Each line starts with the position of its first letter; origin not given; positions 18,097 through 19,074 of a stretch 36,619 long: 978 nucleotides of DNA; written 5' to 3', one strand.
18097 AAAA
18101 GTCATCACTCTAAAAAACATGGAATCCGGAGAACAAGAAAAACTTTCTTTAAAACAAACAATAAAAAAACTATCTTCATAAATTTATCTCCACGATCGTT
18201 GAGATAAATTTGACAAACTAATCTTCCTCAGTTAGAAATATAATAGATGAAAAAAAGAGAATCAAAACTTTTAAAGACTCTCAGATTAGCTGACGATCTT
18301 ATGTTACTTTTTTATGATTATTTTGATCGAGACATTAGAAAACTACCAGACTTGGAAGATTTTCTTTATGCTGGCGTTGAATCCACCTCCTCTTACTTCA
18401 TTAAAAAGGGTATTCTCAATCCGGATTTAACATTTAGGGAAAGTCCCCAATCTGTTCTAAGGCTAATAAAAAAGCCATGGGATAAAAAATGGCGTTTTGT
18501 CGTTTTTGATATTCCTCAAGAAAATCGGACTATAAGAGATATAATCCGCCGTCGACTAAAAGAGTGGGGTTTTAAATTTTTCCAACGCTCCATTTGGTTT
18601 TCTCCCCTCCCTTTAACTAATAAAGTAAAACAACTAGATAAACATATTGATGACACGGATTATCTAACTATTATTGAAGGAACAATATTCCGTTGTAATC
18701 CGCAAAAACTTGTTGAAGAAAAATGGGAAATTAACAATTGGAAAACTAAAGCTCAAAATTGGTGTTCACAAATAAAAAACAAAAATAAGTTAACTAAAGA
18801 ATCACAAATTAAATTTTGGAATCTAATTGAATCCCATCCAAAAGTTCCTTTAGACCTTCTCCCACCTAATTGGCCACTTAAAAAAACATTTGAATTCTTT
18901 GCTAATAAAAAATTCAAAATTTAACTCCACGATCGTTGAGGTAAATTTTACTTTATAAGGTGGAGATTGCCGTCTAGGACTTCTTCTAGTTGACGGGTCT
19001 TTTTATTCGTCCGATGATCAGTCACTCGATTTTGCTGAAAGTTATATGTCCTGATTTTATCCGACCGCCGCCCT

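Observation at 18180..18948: A second, diverged PaaX-like gene shows the same architecture, and all four palindromes share an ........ apex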

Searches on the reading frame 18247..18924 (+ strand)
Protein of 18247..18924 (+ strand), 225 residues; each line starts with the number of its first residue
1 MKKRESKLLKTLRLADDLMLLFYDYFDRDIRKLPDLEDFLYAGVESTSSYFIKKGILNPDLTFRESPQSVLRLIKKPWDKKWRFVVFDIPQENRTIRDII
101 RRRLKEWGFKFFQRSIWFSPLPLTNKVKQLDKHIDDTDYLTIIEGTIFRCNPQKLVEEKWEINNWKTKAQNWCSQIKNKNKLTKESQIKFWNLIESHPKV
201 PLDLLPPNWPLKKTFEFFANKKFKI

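Call 9: search_protein_families(library=pfam, proteins=[window:18247-18924:+], max_evalue=0.01)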
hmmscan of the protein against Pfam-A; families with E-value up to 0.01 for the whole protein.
window:18247-18924:+ (225 aa): 2 families
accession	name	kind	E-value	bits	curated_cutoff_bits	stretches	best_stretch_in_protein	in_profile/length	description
PF20803.2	PaaX_M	-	9.7e-20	70.9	24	1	76-148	2-74/83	PaaX protein central Cas2-like domain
PF09827.14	CRISPR_Cas2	-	0.00075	20.1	23.8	1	82-140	2-61/74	CRISPR associated protein Cas2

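Call 11: find_homologous_proteins(query=window:18247-18921:+)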
Query window:18247-18921:+ (225 aa): 28 proteins with E <= 0.001 among 244 candidates.
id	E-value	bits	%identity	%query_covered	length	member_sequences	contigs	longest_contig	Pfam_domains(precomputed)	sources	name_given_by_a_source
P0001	9.0e-148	508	100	100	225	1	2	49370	PF20803.3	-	-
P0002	6.7e-105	368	69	95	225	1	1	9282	PF20803.3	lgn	-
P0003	1.2e-102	360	68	100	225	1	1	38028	PF20803.3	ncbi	-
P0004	5.2e-96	339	66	100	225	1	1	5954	PF20803.3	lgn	-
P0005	3.6e-93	329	63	100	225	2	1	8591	PF20803.3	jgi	jgi:DNA-binding transcriptional regulator PaaX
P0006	1.4e-91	324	63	99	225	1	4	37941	PF20803.3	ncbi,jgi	jgi:DNA-binding transcriptional regulator PaaX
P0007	5.3e-86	306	59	100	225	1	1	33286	PF20803.3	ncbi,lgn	-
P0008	8.9e-86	305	60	99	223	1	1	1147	PF20803.3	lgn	-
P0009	2.4e-82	294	60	92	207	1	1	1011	PF20803.3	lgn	-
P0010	4.6e-75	270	56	97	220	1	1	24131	PF20803.3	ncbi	-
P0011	1.4e-72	262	56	92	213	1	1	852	PF20803.3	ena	-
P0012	1.3e-44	170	39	98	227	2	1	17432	PF20803.3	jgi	-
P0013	1.4e-44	170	61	57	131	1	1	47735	PF20803.3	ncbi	-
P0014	4.9e-17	80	53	31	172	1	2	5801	PF20803.3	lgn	-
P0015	1.1e-16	79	54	31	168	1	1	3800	PF20803.3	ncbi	-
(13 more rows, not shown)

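Call 13: find_encoding_contigs(protein=P0001, flank=10000, max_places=4)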
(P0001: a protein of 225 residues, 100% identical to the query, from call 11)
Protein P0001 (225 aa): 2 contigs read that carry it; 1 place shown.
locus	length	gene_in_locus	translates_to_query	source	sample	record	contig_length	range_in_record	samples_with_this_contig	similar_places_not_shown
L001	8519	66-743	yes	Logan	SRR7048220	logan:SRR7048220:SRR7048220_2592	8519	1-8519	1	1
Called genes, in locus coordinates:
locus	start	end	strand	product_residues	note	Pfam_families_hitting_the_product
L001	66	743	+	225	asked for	PF20803:PaaX_M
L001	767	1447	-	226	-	PF03462:PCRF, PF00472:RF-1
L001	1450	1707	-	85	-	PF01197:Ribosomal_L31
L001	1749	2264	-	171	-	PF22769:DCD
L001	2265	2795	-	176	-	PF22769:DCD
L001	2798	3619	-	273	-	PF08241:Methyltransf_11 (weak), PF08242:Methyltransf_12, PF13649:Methyltransf_25, PF13847:Methyltransf_31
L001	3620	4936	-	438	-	PF01411:tRNA-synt_2c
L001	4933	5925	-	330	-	PF02016:Peptidase_S66, PF17676:Peptidase_S66C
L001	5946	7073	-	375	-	PF00089:Trypsin, PF13365:Trypsin_2, PF00595:PDZ (weak), PF13180:PDZ_2, PF17820:PDZ_6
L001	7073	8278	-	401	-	PF22694:CtpB_N-like, PF00595:PDZ (weak), PF13180:PDZ_2 (weak), PF17820:PDZ_6 (weak), PF03572:Peptidase_S41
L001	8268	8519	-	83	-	?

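Call 15: find_related_loci(query=A1, collection=genome_contigs, flank=6000)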
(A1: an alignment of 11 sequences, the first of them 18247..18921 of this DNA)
Query A1 (225 aa) in genome_contigs; peptide patterns used: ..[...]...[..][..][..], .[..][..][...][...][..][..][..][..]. (x = any residue, [..] = any of these).
183 stretches matched a pattern; 142 encode a relative of the query (tblastn E <= 1e-3); the best 80 are kept; 80 distinct loci.
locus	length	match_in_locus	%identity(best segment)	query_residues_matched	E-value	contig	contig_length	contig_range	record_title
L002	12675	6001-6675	67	1-225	5e-105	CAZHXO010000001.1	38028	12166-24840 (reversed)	MAG TPA_asm: uncultured Gammaproteobacteria bacterium isolate SRP319275_co2_73 genome assembly, contig: NODE_585_length_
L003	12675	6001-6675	63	1-225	7e-97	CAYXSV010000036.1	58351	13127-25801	MAG TPA_asm: uncultured Gammaproteobacteria bacterium isolate SRP067234_co1_340 genome assembly, contig: k99_193577, who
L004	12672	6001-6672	59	1-224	3e-88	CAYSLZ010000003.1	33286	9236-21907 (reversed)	MAG TPA_asm: uncultured Gammaproteobacteria bacterium isolate SRP319275_co2_331 genome assembly, contig: NODE_766_length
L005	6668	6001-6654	60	1-218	2e-87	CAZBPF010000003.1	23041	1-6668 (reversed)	MAG TPA_asm: uncultured Gammaproteobacteria bacterium isolate binchicken_co17_166 genome assembly, contig: NODE_5742_len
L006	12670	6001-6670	61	1-223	2e-47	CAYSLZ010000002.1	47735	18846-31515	MAG TPA_asm: uncultured Gammaproteobacteria bacterium isolate SRP319275_co2_331 genome assembly, contig: NODE_354_length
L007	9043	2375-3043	63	1-223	1e-94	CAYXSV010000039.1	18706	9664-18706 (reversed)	MAG TPA_asm: uncultured Gammaproteobacteria bacterium isolate SRP067234_co1_340 genome assembly, contig: k99_446101, who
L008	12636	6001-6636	40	4-219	2e-41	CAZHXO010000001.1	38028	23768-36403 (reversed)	MAG TPA_asm: uncultured Gammaproteobacteria bacterium isolate SRP319275_co2_73 genome assembly, contig: NODE_585_length_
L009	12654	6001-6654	56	1-218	1e-79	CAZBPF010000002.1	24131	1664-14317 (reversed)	MAG TPA_asm: uncultured Gammaproteobacteria bacterium isolate binchicken_co17_166 genome assembly, contig: NODE_5434_len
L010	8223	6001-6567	31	40-220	1e-17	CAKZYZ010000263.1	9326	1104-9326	MAG TPA_asm: uncultured bacterium isolate DRR093004_bin.13_CONCOCT_v1.1_MAG genome assembly, contig: ERZ1742238.4085, wh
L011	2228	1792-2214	31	75-209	9e-16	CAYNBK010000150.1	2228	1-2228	MAG TPA_asm: uncultured Pseudomonadales bacterium isolate binchicken_co387_550 genome assembly, contig: NODE_71780_lengt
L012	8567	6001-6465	29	76-217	9e-15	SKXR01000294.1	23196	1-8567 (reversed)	MAG: Kiritimatiellae bacterium isolate CSSed162cmB_250 CSSed16-2cmB-4274, whole genome shotgun sequence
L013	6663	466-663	39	78-143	1e-14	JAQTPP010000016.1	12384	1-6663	MAG: Candidatus Daviesbacteria bacterium isolate STB_119 NODE_12842_length_12384_cov_5.262625_Sandtown_B, whole genome s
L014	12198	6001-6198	39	78-143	2e-14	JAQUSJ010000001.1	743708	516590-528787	MAG: Candidatus Daviesbacteria bacterium isolate STD1_94 NODE_9_length_743708_cov_15.213565_Sandtown_D1, whole genome sh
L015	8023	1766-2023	36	78-163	2e-14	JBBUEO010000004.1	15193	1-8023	MAG: Patescibacteria group bacterium isolate H43-bin058_1 H43_bin058_1_000000000004, whole genome shotgun sequence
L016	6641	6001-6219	41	74-144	4e-14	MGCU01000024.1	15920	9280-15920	MAG: Candidatus Saccharibacteria bacterium RIFCSPHIGHO2_12_FULL_47_16b rifcsphigho2_12_scaffold_5537, whole genome shotg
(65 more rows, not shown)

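Call 23: search_protein_families(library=ncbifam, proteins=[window:18247-18924:+], max_evalue=0.1)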
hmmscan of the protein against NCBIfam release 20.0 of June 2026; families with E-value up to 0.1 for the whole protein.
window:18247-18924:+ (225 aa): 2 families
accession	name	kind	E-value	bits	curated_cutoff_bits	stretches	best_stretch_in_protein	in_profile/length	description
TIGR02277.1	PaaX_trns_reg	equivalog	6e-09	35.8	264.55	1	63-186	71-193/279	phenylacetic acid degradation operon negative regulatory protein PaaX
TIGR01573.1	cas2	equivalog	0.0012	19.1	24.5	1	83-143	3-68/96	CRISPR-associated endonuclease Cas2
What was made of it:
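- On Cas2 (CRISPR adaptation): W2 scores 19.1 bits (not met) (call 23).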

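Call 24: search_protein_families(library=padloc, proteins=[window:18247-18924:+], max_evalue=0.1)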
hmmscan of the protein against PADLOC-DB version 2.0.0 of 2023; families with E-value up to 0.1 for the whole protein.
window:18247-18924:+ (225 aa): 7 families
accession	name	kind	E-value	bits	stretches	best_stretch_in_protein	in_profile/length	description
PDLC01525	Cas2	-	0.00023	19.8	1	85-143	5-64/90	"CAS-I,CAS-II,CAS-III,CAS-IV,CAS-V,CAS-VI; acquisition_2"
PDLC01748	Cas2_IIIa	-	0.00032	19.2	1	84-142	4-62/88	-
PDLC00935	Cas2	-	0.00032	19.1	1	83-143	3-68/96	CRISPR-associated endonuclease Cas2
PDLC02068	Cas2_II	-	0.00099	16.8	1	81-134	22-78/137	-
PDLC01251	Cas2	-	0.0026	16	1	83-138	3-58/84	"CAS-I,CAS-II,CAS-III,CAS-IV,CAS-V,CAS-VI; acquisition_2"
PDLC01443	Cas2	-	0.0077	14.7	1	84-144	4-63/86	"CAS-I,CAS-II,CAS-III,CAS-IV,CAS-V,CAS-VI; acquisition_2"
PDLC02070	Cas2_II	-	0.01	14.3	1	85-144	5-65/89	-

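Call 60: search_protein_representatives(alignment_id=A1)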
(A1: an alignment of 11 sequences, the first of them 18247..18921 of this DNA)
Query: 11 sequences, 225 profile positions. Proteins with E-value up to 0.001 (for the whole library): 4782; up to 1e-10: 1223; up to 1e-30: 14. The best 150 are listed.
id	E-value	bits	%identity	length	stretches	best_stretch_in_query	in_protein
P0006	3.5e-107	373.0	-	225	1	1-224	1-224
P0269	1.3e-77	276.3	-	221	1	3-224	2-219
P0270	6.2e-74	264.3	-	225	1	1-224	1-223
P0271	4.8e-72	258.1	-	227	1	3-219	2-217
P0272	3.8e-61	222.5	-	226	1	4-223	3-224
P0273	6.7e-56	205.3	-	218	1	7-220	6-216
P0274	1.7e-55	204.0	-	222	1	3-222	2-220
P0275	2.6e-55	203.4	-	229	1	3-221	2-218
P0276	5.8e-54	199.0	-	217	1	3-220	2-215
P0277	3.5e-49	183.3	-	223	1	3-221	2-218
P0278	3.4e-41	157.2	-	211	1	4-221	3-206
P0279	1.7e-33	132.0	-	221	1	25-221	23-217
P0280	2.8e-33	131.3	-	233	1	3-218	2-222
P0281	5.3e-31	123.9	-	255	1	70-222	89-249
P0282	1.1e-28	116.3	-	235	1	6-220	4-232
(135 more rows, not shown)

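Call 62: search_solved_structures(query=A1, max_evalue=0.01)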
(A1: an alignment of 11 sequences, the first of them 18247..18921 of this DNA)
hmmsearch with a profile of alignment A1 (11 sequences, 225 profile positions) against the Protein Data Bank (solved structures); distinct sequences matched with E-value up to 0.01: 1.
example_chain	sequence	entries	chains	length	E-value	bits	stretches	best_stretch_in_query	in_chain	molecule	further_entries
3kfw_X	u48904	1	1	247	0.00013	24.5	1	15-212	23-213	Uncharacterized protein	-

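Call 68: predict_structure(alignment_id=A1)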
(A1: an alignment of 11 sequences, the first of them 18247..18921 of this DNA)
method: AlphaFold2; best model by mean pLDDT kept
length: 225 residues; sequences in the alignment: 11
mean_pLDDT: 57.2   pTM: 0.46
mean pLDDT of the five models: 57.2, 56.9, 56.1, 53.1, 49.6
residues with pLDDT >= 90: 21; 70-90: 41; 50-70: 55; < 50: 108
segments of 3 or more residues with pLDDT < 50: 1-58, 61-82, 84-87, 129-150
pLDDT, mean of each block of 10 residues (from residue 1): 39 41 34 31 37 48 40 35 48 61 61 57 51 41 41 65 90 89 90 82 77 88 75
secondary structure, 60 per line:
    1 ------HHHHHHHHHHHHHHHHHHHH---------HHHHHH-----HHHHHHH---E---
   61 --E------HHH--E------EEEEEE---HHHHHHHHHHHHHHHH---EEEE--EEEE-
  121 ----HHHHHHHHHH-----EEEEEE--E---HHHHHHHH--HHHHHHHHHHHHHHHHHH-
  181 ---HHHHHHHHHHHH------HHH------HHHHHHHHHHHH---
elements in order: H7-26 H36-41 H47-53 E82-87 H91-106 E110-113 E116-119 H125-134 E140-145 H152-159 H162-179 H184-195 H211-222
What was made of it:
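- Tried and rejected: It was too poor to use, pLDDT 57 (call 68).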

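Call 72: find_related_loci(query=A1, collection=viral_contigs, flank=3000)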
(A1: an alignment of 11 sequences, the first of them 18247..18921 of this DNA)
Query A1 (225 aa) in viral_contigs; peptide patterns used: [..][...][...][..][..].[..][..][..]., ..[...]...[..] (x = any residue, [..] = any of these).
88 stretches matched a pattern, but none encodes a relative of the query by tblastn (E <= 1e-3).
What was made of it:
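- Tried and rejected: No relative was found in the viral contig collection (call 72).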
